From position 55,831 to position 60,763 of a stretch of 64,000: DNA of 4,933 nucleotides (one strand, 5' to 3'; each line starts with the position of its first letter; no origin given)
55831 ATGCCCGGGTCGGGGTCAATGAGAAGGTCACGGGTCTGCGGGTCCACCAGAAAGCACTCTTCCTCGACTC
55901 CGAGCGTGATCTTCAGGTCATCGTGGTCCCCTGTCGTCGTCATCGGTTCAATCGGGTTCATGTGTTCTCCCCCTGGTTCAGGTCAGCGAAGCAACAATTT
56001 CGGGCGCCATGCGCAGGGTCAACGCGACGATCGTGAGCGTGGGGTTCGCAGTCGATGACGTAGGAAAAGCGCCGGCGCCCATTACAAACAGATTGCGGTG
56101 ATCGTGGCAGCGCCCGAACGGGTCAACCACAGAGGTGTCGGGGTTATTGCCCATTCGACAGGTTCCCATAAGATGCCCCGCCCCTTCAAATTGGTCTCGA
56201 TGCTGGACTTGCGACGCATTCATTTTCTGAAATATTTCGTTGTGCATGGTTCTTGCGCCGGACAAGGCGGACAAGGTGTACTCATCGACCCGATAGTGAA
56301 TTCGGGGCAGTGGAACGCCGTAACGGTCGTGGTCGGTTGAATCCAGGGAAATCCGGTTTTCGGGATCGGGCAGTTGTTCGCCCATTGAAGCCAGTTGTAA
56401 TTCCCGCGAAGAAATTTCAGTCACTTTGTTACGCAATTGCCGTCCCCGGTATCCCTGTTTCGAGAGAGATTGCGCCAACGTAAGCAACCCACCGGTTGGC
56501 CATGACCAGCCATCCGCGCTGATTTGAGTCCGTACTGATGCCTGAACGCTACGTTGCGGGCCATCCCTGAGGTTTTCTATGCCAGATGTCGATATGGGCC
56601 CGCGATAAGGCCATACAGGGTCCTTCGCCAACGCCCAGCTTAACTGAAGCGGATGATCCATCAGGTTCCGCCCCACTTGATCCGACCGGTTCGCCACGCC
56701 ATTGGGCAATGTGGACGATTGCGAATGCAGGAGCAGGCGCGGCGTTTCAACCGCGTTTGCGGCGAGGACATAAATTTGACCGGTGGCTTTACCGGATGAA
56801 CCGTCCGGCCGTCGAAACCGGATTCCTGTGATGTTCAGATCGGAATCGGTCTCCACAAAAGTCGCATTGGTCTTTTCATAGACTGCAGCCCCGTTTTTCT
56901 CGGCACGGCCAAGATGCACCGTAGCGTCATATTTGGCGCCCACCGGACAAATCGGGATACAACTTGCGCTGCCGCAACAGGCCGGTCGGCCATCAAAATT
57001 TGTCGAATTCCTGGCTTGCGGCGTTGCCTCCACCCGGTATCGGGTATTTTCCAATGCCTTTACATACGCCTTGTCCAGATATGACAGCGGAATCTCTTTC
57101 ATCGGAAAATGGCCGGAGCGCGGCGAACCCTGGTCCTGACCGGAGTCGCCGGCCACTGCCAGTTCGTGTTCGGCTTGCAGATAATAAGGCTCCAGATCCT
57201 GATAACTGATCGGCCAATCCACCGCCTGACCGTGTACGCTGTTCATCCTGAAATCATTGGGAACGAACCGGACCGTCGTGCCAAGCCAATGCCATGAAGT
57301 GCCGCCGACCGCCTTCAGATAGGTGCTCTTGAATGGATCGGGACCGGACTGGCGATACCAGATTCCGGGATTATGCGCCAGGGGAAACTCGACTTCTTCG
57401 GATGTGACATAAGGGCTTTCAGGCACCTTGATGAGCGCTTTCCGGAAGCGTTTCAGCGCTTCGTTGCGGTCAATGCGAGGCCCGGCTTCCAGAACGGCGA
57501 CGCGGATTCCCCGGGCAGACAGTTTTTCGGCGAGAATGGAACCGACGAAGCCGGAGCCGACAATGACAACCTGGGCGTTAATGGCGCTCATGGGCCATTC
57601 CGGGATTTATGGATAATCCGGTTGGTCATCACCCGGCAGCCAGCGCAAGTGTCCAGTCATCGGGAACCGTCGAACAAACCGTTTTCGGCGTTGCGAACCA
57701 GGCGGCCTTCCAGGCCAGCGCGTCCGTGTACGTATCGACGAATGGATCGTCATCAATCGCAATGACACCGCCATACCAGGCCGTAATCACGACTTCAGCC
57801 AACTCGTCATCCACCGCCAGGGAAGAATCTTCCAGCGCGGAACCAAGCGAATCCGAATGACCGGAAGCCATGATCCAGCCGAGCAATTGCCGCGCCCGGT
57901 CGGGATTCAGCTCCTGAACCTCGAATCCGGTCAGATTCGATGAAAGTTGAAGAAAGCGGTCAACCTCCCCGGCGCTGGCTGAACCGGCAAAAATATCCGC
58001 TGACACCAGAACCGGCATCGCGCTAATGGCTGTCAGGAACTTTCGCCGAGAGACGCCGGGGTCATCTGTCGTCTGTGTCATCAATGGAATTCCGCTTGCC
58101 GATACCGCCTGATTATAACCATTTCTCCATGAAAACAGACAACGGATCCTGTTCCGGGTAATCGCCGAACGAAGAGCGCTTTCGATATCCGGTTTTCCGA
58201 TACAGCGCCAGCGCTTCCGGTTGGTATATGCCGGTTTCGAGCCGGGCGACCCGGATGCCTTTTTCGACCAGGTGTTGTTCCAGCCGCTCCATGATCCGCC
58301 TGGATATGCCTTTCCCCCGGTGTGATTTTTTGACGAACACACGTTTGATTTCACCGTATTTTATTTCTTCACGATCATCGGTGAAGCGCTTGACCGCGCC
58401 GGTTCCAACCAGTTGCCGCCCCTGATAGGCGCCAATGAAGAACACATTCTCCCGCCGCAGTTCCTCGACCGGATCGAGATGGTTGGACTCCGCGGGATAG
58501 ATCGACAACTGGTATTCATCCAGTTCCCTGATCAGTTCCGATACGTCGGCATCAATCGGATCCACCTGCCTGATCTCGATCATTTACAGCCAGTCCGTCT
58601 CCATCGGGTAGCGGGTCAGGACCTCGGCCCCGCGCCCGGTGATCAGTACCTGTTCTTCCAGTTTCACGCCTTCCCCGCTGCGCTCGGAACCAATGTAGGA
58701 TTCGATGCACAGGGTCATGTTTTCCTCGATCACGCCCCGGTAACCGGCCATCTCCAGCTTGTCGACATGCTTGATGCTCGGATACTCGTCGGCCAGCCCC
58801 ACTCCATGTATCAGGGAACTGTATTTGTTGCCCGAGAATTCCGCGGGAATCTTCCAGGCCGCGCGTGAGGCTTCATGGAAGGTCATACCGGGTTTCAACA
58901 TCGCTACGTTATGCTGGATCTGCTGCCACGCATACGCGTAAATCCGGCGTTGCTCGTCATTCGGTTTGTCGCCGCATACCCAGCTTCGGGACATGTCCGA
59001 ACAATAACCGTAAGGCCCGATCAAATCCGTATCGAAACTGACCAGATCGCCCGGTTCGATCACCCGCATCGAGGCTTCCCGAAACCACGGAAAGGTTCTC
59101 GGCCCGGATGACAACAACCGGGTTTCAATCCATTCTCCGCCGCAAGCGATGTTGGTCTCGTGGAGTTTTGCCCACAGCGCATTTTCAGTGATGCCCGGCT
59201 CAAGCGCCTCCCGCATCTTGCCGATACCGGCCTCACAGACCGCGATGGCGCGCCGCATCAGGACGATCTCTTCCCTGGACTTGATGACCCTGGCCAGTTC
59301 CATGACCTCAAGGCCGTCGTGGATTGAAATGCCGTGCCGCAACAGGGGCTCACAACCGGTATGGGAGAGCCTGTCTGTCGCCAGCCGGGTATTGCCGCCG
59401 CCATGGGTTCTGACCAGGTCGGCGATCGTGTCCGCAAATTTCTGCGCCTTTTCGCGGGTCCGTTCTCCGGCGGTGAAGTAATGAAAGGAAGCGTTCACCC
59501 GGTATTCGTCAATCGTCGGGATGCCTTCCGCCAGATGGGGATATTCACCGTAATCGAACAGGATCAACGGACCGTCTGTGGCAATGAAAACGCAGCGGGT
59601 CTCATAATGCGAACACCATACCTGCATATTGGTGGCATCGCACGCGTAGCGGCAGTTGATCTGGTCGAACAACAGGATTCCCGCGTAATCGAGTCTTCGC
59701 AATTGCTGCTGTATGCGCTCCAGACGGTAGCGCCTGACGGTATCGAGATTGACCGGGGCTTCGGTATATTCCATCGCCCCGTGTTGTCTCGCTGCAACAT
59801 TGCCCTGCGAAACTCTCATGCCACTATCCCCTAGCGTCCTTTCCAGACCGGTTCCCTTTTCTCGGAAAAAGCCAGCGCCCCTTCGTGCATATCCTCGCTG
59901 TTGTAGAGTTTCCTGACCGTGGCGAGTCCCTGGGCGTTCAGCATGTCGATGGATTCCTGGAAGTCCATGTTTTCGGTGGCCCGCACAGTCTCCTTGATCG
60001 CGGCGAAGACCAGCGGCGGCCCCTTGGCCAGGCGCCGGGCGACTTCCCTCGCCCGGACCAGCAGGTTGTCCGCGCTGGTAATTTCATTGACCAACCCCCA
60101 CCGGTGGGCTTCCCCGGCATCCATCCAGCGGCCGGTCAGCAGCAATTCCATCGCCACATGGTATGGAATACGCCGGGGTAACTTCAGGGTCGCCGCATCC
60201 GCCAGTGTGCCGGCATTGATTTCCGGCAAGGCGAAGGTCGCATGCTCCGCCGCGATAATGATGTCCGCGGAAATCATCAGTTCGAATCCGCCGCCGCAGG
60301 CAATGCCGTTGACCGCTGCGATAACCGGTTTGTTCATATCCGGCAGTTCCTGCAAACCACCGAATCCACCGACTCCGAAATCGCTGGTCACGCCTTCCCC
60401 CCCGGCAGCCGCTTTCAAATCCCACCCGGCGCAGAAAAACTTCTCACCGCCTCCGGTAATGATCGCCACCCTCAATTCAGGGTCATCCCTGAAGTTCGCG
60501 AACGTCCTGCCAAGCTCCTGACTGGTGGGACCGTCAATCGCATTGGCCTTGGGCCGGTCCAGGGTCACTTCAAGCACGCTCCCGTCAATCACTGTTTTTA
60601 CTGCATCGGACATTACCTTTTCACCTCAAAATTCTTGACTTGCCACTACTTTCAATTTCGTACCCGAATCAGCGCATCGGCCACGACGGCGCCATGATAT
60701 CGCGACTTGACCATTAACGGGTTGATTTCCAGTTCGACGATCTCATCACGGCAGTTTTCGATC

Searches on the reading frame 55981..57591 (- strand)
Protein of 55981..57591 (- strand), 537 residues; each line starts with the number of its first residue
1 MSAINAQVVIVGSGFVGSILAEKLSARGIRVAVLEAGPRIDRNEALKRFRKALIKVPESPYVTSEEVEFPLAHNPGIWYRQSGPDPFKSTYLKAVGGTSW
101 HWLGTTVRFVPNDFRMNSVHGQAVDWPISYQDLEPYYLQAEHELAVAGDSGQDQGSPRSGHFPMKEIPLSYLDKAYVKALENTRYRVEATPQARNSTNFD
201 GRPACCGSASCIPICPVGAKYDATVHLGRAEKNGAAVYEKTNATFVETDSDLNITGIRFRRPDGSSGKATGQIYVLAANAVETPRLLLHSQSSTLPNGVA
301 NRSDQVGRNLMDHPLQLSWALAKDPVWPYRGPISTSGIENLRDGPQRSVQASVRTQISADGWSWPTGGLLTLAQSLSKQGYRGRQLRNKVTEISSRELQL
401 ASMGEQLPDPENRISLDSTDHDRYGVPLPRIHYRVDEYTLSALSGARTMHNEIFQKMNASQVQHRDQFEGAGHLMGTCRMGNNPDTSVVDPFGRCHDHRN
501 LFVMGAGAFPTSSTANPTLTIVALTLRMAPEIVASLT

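Call 81: search_protein_families(library=pfam, proteins=[window:55981-57591:-], max_evalue=0.0001)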
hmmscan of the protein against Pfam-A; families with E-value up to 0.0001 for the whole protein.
window:55981-57591:- (537 aa): 5 families
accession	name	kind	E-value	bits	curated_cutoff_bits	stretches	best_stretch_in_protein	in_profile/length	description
PF05199.19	GMC_oxred_C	-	8.2e-28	98.1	24.6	1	408-524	1-138/139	GMC oxidoreductase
PF00732.25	GMC_oxred_N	-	4.7e-10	40.1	23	1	93-314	25-217/218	GMC oxidoreductase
PF01266.30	DAO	-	1.4e-07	31.8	27.9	1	8-40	2-34/353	FAD dependent oxidoreductase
PF13450.12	NAD_binding_8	-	2.4e-05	24.9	21.9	1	10-40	1-31/68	NAD(P)-binding Rossmann-like domain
PF00070.33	Pyr_redox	-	6.1e-05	23.9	22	0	8-41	2-35/82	Pyridine nucleotide-disulphide oxidoreductase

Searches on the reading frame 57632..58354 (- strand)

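Call 81: search_protein_families(library=pfam, proteins=[window:57632-58354:-], max_evalue=0.0001)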
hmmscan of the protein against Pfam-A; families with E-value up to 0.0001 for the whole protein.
window:57632-58354:- (241 aa): 1 family
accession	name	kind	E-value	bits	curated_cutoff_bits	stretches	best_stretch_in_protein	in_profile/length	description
PF12318.13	FAD-SLDH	-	3.7e-08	34.2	24.2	0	184-235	108-160/163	Membrane bound FAD containing D-sorbitol dehydrogenase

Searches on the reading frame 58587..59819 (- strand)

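Call 81: search_protein_families(library=pfam, proteins=[window:58587-59819:-], max_evalue=0.0001)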
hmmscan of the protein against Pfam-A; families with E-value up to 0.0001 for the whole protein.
window:58587-59819:- (411 aa): 2 families
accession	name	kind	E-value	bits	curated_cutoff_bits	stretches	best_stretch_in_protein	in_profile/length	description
PF00557.29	Peptidase_M24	-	6.4e-36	124.5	23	1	187-394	2-207/208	Metallopeptidase family M24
PF01321.24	Creatinase_N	-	3.9e-06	27.9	22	1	32-150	1-95/128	Creatinase/Prolidase N-terminal domain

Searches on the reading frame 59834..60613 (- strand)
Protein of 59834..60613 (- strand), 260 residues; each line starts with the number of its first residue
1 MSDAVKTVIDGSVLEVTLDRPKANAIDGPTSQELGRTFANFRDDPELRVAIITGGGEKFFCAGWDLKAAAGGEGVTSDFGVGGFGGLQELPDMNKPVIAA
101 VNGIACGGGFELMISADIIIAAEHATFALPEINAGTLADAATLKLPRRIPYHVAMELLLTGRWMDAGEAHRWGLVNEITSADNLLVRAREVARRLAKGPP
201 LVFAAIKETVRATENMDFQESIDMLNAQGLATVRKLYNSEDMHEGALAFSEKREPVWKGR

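Call 81: search_protein_families(library=pfam, proteins=[window:59834-60613:-], max_evalue=0.0001)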
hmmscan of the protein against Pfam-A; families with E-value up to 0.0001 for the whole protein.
window:59834-60613:- (260 aa): 2 families
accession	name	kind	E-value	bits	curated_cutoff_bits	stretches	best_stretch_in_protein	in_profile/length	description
PF00378.25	ECH_1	-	2.7e-65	220.6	27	1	10-259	3-250/251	Enoyl-CoA hydratase/isomerase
PF16113.10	ECH_2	-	1.9e-29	103.7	27.2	1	16-183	4-176/335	Enoyl-CoA hydratase/isomerase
